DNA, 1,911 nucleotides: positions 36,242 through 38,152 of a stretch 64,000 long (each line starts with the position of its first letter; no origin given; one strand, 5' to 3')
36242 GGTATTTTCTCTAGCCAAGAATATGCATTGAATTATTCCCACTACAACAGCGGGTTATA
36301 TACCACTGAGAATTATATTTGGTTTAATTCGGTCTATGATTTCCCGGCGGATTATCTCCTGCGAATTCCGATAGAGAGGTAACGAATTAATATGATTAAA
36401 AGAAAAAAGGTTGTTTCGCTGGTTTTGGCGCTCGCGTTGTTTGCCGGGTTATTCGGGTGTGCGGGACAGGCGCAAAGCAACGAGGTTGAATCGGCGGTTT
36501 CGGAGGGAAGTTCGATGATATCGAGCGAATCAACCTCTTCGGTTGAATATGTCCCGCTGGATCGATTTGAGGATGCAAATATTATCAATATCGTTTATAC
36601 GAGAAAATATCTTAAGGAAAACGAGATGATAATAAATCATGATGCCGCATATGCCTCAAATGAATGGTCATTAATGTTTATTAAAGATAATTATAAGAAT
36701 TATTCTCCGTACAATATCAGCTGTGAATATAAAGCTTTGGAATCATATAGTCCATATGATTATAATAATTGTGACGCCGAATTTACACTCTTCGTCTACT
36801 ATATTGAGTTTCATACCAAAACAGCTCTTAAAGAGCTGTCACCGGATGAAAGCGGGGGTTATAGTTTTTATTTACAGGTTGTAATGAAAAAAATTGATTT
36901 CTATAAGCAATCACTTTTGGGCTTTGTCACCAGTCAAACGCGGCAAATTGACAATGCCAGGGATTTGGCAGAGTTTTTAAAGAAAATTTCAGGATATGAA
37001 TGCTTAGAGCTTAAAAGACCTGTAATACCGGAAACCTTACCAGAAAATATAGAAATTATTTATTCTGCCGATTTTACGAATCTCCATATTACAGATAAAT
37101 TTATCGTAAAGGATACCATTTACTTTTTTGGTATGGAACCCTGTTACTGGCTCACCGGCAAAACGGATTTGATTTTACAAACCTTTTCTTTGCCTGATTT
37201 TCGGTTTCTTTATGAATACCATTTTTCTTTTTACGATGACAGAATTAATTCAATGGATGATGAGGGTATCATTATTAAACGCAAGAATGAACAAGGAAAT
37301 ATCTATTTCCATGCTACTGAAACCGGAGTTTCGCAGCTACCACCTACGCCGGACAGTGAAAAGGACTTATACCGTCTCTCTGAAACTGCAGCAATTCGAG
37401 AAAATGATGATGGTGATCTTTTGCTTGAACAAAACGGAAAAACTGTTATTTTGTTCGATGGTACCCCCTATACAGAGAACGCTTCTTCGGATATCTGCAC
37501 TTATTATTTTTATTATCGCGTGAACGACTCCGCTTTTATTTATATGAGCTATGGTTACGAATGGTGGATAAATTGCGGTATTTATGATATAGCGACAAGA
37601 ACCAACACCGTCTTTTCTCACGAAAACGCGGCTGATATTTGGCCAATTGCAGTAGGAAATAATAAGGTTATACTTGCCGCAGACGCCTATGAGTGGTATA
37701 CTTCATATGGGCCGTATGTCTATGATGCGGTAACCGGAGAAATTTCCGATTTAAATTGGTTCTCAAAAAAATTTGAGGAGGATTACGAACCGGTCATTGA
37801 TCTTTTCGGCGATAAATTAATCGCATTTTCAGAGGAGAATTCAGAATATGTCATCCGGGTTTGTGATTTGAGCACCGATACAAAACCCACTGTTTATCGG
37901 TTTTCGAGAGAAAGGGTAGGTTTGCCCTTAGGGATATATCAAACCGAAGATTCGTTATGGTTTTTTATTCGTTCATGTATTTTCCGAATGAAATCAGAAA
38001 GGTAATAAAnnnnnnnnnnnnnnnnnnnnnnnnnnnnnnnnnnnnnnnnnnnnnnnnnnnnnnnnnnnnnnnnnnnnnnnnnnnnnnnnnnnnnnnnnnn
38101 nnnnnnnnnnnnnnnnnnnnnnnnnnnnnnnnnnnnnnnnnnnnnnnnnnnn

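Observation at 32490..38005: Tandem triplet of uncharacterised lipoproteins with conserved GC-rich 5' cassettes and divergent AT-rich bodies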

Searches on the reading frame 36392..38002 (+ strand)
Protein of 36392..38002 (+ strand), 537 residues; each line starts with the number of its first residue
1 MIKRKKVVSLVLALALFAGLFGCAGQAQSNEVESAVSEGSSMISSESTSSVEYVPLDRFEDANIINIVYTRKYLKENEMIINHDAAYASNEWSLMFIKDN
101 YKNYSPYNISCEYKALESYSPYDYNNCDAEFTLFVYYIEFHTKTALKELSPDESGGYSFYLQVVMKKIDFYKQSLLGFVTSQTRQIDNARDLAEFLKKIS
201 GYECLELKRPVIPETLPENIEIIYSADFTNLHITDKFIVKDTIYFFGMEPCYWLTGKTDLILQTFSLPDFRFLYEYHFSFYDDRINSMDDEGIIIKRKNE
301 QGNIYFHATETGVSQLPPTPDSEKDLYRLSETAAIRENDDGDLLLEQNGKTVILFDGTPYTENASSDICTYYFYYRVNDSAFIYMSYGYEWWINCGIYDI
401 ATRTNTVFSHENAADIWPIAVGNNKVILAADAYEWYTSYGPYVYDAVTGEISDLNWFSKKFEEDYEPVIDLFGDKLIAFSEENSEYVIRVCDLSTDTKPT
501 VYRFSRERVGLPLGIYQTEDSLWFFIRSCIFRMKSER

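Call 5: search_protein_families(library=pfam, proteins=[window:36392-38002:+], max_evalue=1)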
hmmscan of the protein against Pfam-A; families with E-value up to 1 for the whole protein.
window:36392-38002:+ (537 aa): 0 families

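Call 9: find_homologous_proteins(query=window:36392-38002:+)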
Query window:36392-38002:+ (537 aa): 9 proteins with E <= 0.001 among 8000 candidates.
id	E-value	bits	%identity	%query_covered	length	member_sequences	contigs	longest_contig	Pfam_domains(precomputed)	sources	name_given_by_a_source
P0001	0.0e+0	1234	100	100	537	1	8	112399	-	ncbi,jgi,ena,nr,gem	ncbi:MAG TPA: hypothetical protein PK629_04725 [Oscillospiraceae bacterium]|nr:hypothetical protein 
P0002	1.0e-98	350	39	98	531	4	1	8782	-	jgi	-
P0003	2.0e-96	342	42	91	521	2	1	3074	-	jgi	-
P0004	2.1e-96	342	39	98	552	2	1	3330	-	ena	-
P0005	1.7e-89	319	38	100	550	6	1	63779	-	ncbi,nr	ncbi:MAG TPA: hypothetical protein PK854_04660 [Oscillospiraceae bacterium]|nr:hypothetical protein 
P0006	4.5e-86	308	39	87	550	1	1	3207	-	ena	-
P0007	3.6e-75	272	32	74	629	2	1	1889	-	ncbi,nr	ncbi:MAG TPA: hypothetical protein P5198_08430, partial [Flexilinea sp.]|nr:hypothetical protein [Fl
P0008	1.5e-66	244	29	87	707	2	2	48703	-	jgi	-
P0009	2.3e-44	170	37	66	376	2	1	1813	-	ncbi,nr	ncbi:MAG TPA: hypothetical protein PLG58_09600, partial [Flexilinea sp.]|nr:hypothetical protein [Fl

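Call 11: find_encoding_contigs(protein=P0005, flank=10000, max_places=4)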
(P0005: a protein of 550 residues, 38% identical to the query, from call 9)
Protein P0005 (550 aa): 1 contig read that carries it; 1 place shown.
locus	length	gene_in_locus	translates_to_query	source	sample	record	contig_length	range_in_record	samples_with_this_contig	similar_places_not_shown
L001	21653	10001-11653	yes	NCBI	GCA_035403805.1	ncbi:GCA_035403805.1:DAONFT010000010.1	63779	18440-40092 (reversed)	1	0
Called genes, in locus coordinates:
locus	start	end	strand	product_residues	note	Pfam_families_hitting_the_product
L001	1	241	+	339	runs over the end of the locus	PF13088:BNR_2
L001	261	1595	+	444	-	PF06134:RhaA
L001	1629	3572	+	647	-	PF00596:Aldolase_II, PF00106:adh_short, PF13561:adh_short_C2, PF23441:SDR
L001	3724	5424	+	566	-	-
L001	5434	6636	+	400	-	-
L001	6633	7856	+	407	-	-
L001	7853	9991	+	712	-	-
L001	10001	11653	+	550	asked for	-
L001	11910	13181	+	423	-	-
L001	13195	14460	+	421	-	PF08240:ADH_N (weak), PF00107:ADH_zinc_N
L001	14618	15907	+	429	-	PF00364:Biotin_lipoyl, PF02817:E3_binding, PF00198:2-oxoacid_dh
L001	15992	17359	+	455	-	PF03486:HI0933_like (faint), PF07992:Pyr_redox_2, PF12831:FAD_oxidored (weak), PF13450:NAD_binding_8 (faint), PF13738:Pyr_redox_3, PF00070:Pyr_redox, PF02852:Pyr_redox_dim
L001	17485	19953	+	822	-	PF00676:E1_dh, PF02779:Transket_pyr, PF02780:Transketolase_C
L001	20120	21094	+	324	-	PF21948:LplA-B_cat, PF03099:BPL_LplA_LipB, PF10437:Lip_prot_lig_C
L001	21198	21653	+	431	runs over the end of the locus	PF11638:DnaA_N, PF00308:Bac_DnaA, PF00004:AAA (weak), PF08299:Bac_DnaA_C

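Call 12: find_encoding_contigs(protein=P0008, flank=10000, max_places=4)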
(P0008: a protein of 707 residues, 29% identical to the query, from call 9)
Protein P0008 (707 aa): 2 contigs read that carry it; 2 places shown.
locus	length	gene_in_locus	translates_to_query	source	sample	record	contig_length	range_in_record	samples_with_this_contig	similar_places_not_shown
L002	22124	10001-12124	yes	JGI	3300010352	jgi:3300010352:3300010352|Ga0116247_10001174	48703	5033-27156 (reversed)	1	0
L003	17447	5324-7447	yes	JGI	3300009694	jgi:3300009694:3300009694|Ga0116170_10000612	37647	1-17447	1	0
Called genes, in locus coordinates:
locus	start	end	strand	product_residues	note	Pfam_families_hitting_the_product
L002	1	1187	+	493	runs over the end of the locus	PF00370:FGGY_N, PF02782:FGGY_C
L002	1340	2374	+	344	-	PF13088:BNR_2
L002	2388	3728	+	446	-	PF06134:RhaA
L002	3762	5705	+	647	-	PF00596:Aldolase_II, PF00106:adh_short, PF13561:adh_short_C2, PF23441:SDR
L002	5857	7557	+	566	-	-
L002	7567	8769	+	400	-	-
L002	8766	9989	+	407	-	-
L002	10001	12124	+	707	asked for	-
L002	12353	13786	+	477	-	-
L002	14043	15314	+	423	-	-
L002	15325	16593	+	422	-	PF08240:ADH_N (weak), PF00107:ADH_zinc_N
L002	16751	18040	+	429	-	PF00364:Biotin_lipoyl, PF02817:E3_binding, PF00198:2-oxoacid_dh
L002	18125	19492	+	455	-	PF03486:HI0933_like (faint), PF07992:Pyr_redox_2, PF12831:FAD_oxidored (weak), PF13450:NAD_binding_8 (faint), PF13738:Pyr_redox_3, PF00070:Pyr_redox, PF02852:Pyr_redox_dim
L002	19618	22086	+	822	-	PF00676:E1_dh, PF02779:Transket_pyr, PF02780:Transketolase_C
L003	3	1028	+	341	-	?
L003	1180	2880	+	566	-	-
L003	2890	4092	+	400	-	-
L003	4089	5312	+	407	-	-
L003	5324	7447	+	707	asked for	-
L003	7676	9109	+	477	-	-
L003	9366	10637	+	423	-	-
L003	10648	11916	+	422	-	PF08240:ADH_N (weak), PF00107:ADH_zinc_N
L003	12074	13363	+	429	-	PF00364:Biotin_lipoyl, PF02817:E3_binding, PF00198:2-oxoacid_dh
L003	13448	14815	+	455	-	PF03486:HI0933_like (faint), PF07992:Pyr_redox_2, PF12831:FAD_oxidored (weak), PF13450:NAD_binding_8 (faint), PF13738:Pyr_redox_3, PF00070:Pyr_redox, PF02852:Pyr_redox_dim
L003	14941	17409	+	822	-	PF00676:E1_dh, PF02779:Transket_pyr, PF02780:Transketolase_C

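Call 13: find_encoding_contigs(protein=P0002, flank=10000, max_places=4)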
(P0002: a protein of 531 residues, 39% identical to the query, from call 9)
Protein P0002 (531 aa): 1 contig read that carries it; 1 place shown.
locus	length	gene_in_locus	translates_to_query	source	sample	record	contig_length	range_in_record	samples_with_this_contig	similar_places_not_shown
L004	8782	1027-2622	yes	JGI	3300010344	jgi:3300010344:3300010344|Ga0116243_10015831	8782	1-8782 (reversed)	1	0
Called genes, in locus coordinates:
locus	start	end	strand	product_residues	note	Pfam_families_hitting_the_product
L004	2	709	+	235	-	?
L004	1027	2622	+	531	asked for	-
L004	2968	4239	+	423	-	-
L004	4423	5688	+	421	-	PF08240:ADH_N, PF00107:ADH_zinc_N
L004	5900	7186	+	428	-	PF00364:Biotin_lipoyl, PF02817:E3_binding, PF00198:2-oxoacid_dh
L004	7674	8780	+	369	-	?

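Call 23: find_encoding_contigs(protein=P0001, flank=8000, max_places=10)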
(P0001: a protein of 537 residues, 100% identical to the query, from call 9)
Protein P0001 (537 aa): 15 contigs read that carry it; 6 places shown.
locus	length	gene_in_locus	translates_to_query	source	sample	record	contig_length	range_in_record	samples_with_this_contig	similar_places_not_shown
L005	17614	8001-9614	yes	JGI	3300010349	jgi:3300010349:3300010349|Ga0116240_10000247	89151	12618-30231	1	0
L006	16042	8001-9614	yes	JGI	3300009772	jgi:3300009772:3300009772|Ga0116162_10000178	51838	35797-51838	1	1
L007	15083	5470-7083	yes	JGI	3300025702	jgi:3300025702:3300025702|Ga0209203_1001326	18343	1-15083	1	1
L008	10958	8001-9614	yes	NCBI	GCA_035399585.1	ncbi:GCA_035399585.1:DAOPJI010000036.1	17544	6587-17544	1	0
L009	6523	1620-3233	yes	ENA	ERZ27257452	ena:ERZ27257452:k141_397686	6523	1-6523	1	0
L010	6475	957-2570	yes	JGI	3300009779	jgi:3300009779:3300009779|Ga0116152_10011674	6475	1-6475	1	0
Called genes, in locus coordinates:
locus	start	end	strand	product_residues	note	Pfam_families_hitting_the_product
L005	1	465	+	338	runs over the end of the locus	PF13088:BNR_2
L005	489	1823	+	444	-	PF06134:RhaA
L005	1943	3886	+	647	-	PF00596:Aldolase_II, PF00106:adh_short, PF13561:adh_short_C2, PF23441:SDR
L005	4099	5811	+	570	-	-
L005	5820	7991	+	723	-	-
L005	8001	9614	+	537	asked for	-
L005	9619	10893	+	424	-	-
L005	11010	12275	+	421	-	PF08240:ADH_N, PF00107:ADH_zinc_N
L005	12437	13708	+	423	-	PF00364:Biotin_lipoyl, PF02817:E3_binding, PF00198:2-oxoacid_dh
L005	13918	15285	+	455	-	PF03486:HI0933_like (faint), PF07992:Pyr_redox_2, PF12831:FAD_oxidored (weak), PF13450:NAD_binding_8 (faint), PF13738:Pyr_redox_3, PF00070:Pyr_redox, PF02852:Pyr_redox_dim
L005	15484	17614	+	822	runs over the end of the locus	PF00676:E1_dh, PF02779:Transket_pyr, PF02780:Transketolase_C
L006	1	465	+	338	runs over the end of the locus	PF13088:BNR_2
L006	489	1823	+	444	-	PF06134:RhaA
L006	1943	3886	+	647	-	PF00596:Aldolase_II, PF00106:adh_short, PF13561:adh_short_C2, PF23441:SDR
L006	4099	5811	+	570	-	-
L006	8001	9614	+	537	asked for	-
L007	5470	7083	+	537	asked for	-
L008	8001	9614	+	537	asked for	-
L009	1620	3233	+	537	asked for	-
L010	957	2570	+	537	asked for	-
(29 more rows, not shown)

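Call 24: find_encoding_contigs(protein=P0007, flank=5000, max_places=4)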
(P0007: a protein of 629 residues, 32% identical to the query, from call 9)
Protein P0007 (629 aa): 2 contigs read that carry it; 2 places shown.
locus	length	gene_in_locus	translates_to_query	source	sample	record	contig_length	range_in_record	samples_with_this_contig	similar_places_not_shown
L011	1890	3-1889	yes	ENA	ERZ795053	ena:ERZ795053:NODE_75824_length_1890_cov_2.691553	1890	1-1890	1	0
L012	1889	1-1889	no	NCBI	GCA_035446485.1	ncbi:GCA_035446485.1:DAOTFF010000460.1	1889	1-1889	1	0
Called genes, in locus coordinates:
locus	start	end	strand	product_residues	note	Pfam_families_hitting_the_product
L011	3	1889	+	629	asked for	?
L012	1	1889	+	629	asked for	?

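Call 25: find_encoding_contigs(protein=P0009, flank=5000, max_places=4)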
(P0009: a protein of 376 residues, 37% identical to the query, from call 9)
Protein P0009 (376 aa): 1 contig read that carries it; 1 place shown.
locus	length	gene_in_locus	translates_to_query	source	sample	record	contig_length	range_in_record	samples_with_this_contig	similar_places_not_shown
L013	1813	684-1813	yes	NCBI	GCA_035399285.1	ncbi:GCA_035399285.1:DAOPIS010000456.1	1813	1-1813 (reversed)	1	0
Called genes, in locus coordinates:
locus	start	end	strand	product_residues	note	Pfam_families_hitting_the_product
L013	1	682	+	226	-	?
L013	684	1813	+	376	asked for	?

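Call 32: find_homologous_proteins(query=A3, max_evalue=0.001)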
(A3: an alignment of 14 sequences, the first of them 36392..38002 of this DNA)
Query A3 (14 sequences) (537 aa, profile of the alignment): 10 proteins with E <= 0.001 among 8000 candidates.
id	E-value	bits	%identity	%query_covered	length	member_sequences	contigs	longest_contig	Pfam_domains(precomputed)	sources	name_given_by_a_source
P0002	4.5e-185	635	39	98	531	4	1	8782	-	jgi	-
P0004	2.3e-184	632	39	98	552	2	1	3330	-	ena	-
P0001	7.7e-173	594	100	100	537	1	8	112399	-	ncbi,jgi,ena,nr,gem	ncbi:MAG TPA: hypothetical protein PK629_04725 [Oscillospiraceae bacterium]|nr:hypothetical protein 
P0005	9.0e-163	561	38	100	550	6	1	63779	-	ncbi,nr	ncbi:MAG TPA: hypothetical protein PK854_04660 [Oscillospiraceae bacterium]|nr:hypothetical protein 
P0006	5.0e-154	532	39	87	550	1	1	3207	-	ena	-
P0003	1.8e-152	527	42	91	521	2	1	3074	-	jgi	-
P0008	3.4e-146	506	29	87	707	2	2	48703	-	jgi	-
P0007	1.7e-141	491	32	74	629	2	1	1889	-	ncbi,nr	ncbi:MAG TPA: hypothetical protein P5198_08430, partial [Flexilinea sp.]|nr:hypothetical protein [Fl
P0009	7.1e-87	311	37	66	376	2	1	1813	-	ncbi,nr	ncbi:MAG TPA: hypothetical protein PLG58_09600, partial [Flexilinea sp.]|nr:hypothetical protein [Fl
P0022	8.4e-83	297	38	51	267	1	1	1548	-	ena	-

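Call 35: find_encoding_contigs(protein=P0003, flank=5000, max_places=3)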
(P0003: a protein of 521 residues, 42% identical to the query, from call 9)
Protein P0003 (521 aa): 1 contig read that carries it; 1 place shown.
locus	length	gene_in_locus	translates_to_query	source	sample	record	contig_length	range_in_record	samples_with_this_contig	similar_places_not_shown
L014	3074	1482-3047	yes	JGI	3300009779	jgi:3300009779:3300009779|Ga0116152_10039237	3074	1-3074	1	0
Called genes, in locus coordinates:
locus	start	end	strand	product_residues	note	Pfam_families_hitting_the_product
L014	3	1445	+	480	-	?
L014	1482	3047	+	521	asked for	-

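Call 36: find_encoding_contigs(protein=P0004, flank=5000, max_places=3)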
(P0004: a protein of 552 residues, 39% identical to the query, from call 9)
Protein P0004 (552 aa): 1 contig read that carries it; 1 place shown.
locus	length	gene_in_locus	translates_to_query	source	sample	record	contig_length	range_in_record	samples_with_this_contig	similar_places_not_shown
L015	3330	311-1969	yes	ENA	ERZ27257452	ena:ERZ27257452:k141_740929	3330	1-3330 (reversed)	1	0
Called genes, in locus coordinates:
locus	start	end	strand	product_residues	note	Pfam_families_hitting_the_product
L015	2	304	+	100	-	?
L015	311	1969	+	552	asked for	-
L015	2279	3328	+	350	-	?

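Call 39: search_protein_families(library=ncbifam, proteins=[window:36392-38002:+], max_evalue=0.1)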
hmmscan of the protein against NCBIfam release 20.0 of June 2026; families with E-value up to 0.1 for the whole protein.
window:36392-38002:+ (537 aa): 0 families

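Call 40: search_solved_structures(query=A3, max_evalue=1)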
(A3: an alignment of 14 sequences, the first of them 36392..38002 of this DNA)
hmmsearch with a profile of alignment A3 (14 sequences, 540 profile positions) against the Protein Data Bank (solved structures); distinct sequences matched with E-value up to 1: 52.
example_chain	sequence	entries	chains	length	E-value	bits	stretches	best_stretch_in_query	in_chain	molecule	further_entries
2ymu_A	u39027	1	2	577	2.2e-09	39.9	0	452-482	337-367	WD-40 REPEAT PROTEIN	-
7bie_A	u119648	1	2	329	2.1e-07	33.4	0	455-482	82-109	nvWRAP-T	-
7big_A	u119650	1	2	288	4.1e-07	32.4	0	455-482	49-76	v13WRAP-T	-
6r60_A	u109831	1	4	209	8.1e-07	31.5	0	455-482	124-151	WD-40 repeat protein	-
5yzv_A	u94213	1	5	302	8.5e-07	31.4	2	392-506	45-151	Probable serine/threonine-protein kinase PkwA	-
7bif_A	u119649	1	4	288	1.3e-06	30.8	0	455-482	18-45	v22WRAP-T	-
7bid_A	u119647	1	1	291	3.1e-06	29.6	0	454-482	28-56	v31WRAP-T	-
6r5y_A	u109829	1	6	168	2.2e-05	26.7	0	454-482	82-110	WD-40 repeat protein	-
9h2q_B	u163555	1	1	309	0.00017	23.8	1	411-496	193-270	Autophagy-related protein 16-1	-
3shf_A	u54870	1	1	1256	0.00023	23.4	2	390-503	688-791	Apoptotic peptidase activating factor 1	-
3sfz_A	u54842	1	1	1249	0.00023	23.4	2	390-503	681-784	Apoptotic peptidase activating factor 1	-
6r5z_A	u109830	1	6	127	0.00092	21.4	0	454-482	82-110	9-bladed beta-propeller formed by three 3-bladed fragments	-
4lg8_A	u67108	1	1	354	0.0044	19.1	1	394-521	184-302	Pre-mRNA-processing factor 19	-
5juy_A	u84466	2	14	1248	0.0058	18.7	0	394-504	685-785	Apoptotic protease-activating factor 1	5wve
3jbt_A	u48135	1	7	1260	0.0061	18.7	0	394-504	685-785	Apoptotic protease-activating factor 1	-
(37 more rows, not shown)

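Call 42: predict_structure(alignment_id=A3)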
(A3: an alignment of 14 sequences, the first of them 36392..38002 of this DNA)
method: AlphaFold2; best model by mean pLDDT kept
length: 537 residues; sequences in the alignment: 14
mean_pLDDT: 79.5   pTM: 0.67
mean pLDDT of the five models: 79.5, 79.5, 79.0, 78.7, 77.3
residues with pLDDT >= 90: 170; 70-90: 257; 50-70: 52; < 50: 58
segments of 3 or more residues with pLDDT < 50: 1-51, 320-323
pLDDT, mean of each block of 10 residues (from residue 1): 34 37 32 35 38 70 89 88 97 97 96 90 83 96 91 93 95 96 85 88 80 58 76 84 88 74 92 90 71 81 84 78 65 82 87 87 70 88 88 91 92 88 90 79 92 84 72 87 80 86 66 77 79 71
secondary structure, 60 per line:
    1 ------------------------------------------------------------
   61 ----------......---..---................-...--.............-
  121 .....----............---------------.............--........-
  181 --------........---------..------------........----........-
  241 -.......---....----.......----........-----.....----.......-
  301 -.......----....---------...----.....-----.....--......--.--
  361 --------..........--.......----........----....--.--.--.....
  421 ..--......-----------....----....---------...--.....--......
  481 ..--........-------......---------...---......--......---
elements in order: H71-76 H85-100 E107-119 E130-141 E157-169 E172-179 H189-196 E220-224 E232-239 E242-248 H252-255 E260-266 E271-278 E284-288 E293-299 E302-308 E313-316 E326-328 E333-337 E343-347 E350-355 E369-378 E381-387 E392-399 E404-407 E416-422 E425-430 E442-445 E450-453 E468-472 E475-482 E485-492 E500-505 E515-517 E521-526 E529-534
